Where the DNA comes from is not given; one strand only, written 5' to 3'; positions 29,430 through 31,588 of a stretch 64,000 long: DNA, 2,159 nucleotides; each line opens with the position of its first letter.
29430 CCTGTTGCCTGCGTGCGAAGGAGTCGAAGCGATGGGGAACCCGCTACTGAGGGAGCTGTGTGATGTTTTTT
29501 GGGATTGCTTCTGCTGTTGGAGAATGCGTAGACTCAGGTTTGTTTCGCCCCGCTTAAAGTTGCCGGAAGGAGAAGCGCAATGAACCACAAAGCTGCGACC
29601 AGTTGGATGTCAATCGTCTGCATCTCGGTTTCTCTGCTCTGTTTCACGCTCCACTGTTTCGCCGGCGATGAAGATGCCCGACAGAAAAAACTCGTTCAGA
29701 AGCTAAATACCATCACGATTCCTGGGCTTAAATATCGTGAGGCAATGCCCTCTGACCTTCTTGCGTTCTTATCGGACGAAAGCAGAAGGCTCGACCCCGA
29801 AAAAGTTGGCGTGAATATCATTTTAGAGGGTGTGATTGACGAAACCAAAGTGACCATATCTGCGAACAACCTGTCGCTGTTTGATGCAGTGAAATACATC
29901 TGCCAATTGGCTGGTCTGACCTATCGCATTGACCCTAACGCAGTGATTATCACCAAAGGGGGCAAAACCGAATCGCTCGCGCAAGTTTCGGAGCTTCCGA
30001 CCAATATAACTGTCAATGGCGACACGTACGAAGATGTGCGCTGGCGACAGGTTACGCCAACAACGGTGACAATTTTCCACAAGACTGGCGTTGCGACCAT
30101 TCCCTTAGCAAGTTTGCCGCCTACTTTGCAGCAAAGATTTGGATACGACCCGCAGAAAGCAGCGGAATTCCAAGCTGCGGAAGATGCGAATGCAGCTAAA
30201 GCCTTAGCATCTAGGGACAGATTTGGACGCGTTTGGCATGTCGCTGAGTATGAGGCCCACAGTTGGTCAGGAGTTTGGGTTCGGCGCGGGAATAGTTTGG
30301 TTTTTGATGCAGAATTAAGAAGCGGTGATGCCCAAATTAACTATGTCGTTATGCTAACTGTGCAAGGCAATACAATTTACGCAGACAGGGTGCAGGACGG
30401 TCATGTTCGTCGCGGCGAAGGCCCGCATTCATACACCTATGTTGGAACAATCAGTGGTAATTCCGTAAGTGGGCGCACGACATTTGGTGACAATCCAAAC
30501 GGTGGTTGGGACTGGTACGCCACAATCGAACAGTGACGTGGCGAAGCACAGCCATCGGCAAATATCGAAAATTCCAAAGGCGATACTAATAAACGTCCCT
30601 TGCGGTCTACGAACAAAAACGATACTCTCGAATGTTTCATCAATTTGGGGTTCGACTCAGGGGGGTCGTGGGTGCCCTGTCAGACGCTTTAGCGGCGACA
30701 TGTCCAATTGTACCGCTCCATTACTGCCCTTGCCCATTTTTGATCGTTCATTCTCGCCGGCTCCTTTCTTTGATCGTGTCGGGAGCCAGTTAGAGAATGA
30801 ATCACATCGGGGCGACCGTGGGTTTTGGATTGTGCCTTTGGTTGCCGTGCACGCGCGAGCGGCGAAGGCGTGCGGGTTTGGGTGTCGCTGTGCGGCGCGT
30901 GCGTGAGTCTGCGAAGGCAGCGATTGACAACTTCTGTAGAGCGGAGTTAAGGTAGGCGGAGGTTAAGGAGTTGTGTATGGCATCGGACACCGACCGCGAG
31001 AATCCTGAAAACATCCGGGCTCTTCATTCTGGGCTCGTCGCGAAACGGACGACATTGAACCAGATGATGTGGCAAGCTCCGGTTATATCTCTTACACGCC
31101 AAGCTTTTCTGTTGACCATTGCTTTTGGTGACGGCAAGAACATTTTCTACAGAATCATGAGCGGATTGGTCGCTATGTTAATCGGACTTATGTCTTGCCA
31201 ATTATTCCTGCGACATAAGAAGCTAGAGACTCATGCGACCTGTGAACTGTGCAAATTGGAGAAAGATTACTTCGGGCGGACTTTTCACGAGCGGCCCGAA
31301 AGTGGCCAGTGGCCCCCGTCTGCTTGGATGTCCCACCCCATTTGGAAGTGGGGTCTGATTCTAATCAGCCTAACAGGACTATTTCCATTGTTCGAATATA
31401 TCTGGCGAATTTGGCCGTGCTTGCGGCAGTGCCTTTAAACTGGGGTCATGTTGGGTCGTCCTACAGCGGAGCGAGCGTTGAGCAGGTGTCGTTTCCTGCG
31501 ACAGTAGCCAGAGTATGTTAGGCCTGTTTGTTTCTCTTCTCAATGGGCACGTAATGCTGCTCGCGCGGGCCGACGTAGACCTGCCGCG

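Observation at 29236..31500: Lower-GC islet bracketed by two copies of an HNH-endonuclease gene start (one truncated), enclosing a secreted protein gene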

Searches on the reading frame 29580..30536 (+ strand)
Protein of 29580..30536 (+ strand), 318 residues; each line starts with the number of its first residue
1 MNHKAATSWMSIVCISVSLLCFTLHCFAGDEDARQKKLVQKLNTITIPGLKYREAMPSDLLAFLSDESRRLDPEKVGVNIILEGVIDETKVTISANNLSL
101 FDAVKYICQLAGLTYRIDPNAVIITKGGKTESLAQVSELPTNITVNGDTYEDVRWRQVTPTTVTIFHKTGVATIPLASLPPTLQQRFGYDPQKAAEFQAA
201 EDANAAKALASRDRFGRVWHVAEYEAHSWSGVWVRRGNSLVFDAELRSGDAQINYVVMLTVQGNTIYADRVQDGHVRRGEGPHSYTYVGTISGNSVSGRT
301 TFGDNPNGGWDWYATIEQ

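Call 9: find_encoding_contigs(protein=window:29580-30536:+, flank=10000, max_places=6)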
Protein window:29580-30536:+ (318 aa): 4 contigs read that carry it; 3 places shown.
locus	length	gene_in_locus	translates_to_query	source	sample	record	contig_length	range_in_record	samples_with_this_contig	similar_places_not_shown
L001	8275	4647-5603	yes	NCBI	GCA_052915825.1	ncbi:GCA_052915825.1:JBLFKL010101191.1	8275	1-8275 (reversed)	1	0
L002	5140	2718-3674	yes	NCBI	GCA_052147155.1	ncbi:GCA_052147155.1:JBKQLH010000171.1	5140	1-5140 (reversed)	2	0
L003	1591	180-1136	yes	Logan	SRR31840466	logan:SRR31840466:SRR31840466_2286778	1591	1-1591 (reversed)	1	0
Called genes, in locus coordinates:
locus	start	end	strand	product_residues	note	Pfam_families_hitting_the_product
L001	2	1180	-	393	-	?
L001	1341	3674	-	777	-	PF05170:AsmA (weak), PF05359:DUF748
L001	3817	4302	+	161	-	-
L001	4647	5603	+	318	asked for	-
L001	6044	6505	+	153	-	-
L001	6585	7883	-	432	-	PF00285:Citrate_synt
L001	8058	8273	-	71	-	?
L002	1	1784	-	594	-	PF05170:AsmA (weak), PF05359:DUF748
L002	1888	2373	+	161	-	-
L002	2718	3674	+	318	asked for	-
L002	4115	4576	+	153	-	-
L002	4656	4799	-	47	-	-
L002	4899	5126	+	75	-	PF04964:Flp_Fap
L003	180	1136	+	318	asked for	-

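Call 11: search_protein_families(library=pfam, proteins=[window:29580-30536:+], max_evalue=1)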
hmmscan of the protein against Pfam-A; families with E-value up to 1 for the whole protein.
window:29580-30536:+ (318 aa): 3 families
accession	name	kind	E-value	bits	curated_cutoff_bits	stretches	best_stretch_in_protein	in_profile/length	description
PF07660.19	STN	-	9.5e-05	22.6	28.4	1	88-125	13-50/52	Secretin and TonB N terminus short domain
PF16344.10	FecR_C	-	0.013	15.9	24.4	1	77-124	21-70/70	FecR, C-terminal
PF24252.1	CdrL_M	-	0.2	12.4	27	0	66-92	33-59/77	CdrL-like, middle region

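Call 36: search_protein_families(library=phrogs, proteins=[window:29580-30536:+], max_evalue=0.1)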
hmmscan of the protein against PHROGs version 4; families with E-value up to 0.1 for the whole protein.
window:29580-30536:+ (318 aa): 0 families

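Call 57: find_homologous_proteins(query=window:29580-30536:+, max_evalue=0.001)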
Query window:29580-30536:+ (318 aa): 29 proteins with E <= 0.001 among 2475 candidates.
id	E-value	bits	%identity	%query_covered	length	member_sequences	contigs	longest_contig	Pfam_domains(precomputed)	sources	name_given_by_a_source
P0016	9.3e-213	723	100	100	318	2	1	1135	-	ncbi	-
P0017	6.8e-74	267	51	52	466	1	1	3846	PF07660.20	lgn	-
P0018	2.4e-53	199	55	52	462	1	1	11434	-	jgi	jgi:hypothetical protein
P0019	5.3e-24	103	44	36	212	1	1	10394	-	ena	-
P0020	5.9e-24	103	70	19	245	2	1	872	-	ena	-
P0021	3.8e-23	100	75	19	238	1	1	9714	-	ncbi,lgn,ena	-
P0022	9.6e-23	99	68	20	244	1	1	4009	-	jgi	jgi:hypothetical protein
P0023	5.1e-22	97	69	23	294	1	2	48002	-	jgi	jgi:hypothetical protein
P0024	6.3e-22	96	60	23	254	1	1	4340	-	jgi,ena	-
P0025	1.1e-20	92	79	18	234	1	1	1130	-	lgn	-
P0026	2.5e-20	91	59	25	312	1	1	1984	-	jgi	jgi:hypothetical protein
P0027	2.5e-20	91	57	27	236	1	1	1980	-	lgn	-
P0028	3.1e-20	91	73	17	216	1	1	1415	-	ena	-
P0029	4.3e-20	90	69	19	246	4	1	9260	-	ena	-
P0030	5.1e-20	90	70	20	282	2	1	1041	-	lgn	-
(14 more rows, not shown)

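Call 67: predict_structure(alignment_id=A5)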
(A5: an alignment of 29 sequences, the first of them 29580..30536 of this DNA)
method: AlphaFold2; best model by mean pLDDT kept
length: 318 residues; sequences in the alignment: 29
mean_pLDDT: 60.1   pTM: 0.37
mean pLDDT of the five models: 60.1, 58.7, 57.5, 57.1, 57.0
residues with pLDDT >= 90: 63; 70-90: 26; 50-70: 100; < 50: 129
segments of 3 or more residues with pLDDT < 50: 1-3, 31-58, 73-97, 112-137, 215-226, 275-284, 315-318
pLDDT, mean of each block of 10 residues (from residue 1): 56 80 65 42 42 45 54 46 44 47 59 39 31 54 96 94 96 96 96 92 88 52 43 58 55 54 58 48 48 53 48 43
secondary structure, 60 per line:
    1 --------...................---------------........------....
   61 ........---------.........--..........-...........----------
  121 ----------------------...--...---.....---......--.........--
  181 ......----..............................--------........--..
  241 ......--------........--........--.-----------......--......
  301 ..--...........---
elements in order: H9-27 E43-50 H57-68 E78-86 E89-98 H100-110 E143-145 E148-150 E154-158 E162-167 E170-175 H181-186 H191-220 E229-236 E239-246 E255-262 E265-272 E287-292 E295-302 E305-315

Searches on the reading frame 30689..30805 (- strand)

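Call 11: search_protein_families(library=pfam, proteins=[window:30689-30805:-], max_evalue=1)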
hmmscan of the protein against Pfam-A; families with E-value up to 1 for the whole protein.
window:30689-30805:- (38 aa): 1 family
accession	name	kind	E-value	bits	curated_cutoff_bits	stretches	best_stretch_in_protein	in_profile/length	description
PF09650.15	PHA_gran_rgn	-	0.2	12.4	26.6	1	9-37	6-34/87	Putative polyhydroxyalkanoic acid system protein (PHA_gran_rgn)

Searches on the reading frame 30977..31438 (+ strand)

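Call 11: search_protein_families(library=pfam, proteins=[window:30977-31438:+], max_evalue=1)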
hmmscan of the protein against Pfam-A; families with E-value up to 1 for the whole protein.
window:30977-31438:+ (153 aa): 1 family
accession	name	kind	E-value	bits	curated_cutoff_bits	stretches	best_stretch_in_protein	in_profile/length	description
PF01292.26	Ni_hydr_CYTB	-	0.011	15.9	30.1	1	63-140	48-124/179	Prokaryotic cytochrome b561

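Call 36: search_protein_families(library=phrogs, proteins=[window:30977-31438:+], max_evalue=0.1)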
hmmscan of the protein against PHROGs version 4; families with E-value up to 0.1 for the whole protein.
window:30977-31438:+ (153 aa): 0 families
